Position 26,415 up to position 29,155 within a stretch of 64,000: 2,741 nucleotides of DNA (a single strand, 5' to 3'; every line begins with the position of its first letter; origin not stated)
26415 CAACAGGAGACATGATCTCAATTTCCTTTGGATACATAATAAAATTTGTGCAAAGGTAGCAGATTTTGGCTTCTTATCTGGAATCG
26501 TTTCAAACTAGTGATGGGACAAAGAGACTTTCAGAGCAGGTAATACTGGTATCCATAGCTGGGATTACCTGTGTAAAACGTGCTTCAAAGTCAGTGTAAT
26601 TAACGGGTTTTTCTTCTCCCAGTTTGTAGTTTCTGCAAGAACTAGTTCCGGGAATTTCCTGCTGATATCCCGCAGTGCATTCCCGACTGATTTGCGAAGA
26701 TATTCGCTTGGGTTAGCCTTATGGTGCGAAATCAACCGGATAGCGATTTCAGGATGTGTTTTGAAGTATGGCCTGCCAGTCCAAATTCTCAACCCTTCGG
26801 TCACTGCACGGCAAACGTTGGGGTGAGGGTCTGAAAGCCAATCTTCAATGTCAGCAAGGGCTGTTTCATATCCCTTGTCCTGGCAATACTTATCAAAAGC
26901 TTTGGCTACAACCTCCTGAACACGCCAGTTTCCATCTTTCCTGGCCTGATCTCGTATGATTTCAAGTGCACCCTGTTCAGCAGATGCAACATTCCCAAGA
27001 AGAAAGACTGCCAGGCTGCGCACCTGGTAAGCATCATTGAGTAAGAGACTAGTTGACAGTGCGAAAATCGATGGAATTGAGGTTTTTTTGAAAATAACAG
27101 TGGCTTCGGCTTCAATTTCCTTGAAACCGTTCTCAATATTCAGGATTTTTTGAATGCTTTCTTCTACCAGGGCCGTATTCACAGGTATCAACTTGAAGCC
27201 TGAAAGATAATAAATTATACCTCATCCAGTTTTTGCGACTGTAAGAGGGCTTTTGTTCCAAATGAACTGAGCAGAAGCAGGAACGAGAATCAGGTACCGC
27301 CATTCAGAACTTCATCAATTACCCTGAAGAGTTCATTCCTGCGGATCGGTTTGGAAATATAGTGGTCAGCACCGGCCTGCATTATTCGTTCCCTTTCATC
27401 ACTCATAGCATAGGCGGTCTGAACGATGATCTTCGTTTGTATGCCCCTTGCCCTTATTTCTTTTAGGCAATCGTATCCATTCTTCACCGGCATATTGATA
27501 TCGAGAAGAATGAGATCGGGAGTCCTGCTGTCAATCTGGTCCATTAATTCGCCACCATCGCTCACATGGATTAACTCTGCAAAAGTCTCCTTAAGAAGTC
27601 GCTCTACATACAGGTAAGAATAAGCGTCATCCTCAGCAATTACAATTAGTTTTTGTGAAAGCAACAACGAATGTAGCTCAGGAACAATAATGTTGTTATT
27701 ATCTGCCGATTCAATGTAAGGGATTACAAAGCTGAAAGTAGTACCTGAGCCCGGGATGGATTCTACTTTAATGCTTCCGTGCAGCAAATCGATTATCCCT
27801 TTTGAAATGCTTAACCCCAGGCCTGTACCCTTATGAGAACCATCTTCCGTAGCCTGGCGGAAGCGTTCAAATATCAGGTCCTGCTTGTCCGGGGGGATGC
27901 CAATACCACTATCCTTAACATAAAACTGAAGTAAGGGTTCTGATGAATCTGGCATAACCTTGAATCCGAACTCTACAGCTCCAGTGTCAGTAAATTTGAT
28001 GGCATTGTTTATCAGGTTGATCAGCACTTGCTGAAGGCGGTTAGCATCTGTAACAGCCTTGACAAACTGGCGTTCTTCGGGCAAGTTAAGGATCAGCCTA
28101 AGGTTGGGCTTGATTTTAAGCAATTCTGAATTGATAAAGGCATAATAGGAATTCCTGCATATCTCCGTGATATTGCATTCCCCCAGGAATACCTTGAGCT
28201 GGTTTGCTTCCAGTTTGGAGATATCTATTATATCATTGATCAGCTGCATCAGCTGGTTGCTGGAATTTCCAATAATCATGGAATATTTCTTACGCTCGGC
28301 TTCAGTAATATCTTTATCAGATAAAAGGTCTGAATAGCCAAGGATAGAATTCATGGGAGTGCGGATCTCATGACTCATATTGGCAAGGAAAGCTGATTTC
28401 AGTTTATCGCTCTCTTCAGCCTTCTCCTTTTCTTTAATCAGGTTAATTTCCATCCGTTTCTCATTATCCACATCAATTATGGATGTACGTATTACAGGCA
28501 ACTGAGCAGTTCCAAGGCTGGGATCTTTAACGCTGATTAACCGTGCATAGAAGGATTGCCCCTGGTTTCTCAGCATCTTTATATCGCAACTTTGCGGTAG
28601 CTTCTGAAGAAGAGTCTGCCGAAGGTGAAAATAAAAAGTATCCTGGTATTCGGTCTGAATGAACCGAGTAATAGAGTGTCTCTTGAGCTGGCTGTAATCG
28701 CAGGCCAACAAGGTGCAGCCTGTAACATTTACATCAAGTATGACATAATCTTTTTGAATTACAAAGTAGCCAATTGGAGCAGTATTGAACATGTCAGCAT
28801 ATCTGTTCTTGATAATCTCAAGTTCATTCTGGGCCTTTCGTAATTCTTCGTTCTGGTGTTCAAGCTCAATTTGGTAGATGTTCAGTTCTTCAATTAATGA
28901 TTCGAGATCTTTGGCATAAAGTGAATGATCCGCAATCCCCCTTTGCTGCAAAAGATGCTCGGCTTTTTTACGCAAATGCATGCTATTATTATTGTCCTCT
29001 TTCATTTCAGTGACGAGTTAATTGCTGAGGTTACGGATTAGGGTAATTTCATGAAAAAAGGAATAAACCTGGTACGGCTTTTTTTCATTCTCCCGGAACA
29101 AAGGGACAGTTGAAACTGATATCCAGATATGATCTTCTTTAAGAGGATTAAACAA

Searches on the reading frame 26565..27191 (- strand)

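Call 36: search_protein_families(library=pfam, proteins=[window:26565-27191:-], max_evalue=0.0001)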
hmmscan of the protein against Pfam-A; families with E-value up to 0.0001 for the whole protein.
window:26565-27191:- (208 aa): 3 families
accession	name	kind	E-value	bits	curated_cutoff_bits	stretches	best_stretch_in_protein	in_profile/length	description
PF13646.12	HEAT_2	-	6.1e-09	36.5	27.7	1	50-134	8-87/88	HEAT repeats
PF08713.17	DNA_alkylation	-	1e-08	35.6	21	1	27-185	36-191/213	DNA alkylation repair enzyme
PF02985.28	HEAT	-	4.2e-06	26.9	23.5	0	116-134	6-24/31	HEAT repeat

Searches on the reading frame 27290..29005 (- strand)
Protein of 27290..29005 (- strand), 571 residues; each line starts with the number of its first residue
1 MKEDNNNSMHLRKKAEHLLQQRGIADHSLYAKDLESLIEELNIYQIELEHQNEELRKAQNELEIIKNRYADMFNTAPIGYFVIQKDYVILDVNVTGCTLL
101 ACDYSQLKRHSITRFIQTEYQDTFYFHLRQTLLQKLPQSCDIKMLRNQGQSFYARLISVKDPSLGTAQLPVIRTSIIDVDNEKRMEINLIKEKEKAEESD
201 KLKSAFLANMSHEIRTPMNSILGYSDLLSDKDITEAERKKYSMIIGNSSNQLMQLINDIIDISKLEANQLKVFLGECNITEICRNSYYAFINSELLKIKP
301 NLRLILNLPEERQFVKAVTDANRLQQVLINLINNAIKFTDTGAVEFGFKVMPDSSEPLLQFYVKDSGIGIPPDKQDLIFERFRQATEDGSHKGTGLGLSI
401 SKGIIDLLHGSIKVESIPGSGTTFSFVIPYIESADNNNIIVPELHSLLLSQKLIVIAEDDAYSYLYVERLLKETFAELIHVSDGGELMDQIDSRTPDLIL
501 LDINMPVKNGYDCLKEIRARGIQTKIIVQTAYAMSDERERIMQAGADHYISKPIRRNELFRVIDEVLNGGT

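Call 43: search_protein_families(library=pfam, proteins=[window:27290-29005:-], max_evalue=0.0001)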
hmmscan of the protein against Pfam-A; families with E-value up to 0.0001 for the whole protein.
window:27290-29005:- (571 aa): 3 families
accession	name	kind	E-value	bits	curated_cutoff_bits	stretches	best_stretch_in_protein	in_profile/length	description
PF02518.31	HATPase_c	-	6.8e-27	94.5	26.4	1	320-430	2-109/111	Histidine kinase-, DNA gyrase B-, and HSP90-like ATPase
PF00072.30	Response_reg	-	8.3e-24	84.3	30.2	1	454-563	1-110/111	Response regulator receiver domain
PF00512.31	HisKA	-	1.9e-18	66.7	26.9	1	203-267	2-65/66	His Kinase A (phospho-acceptor) domain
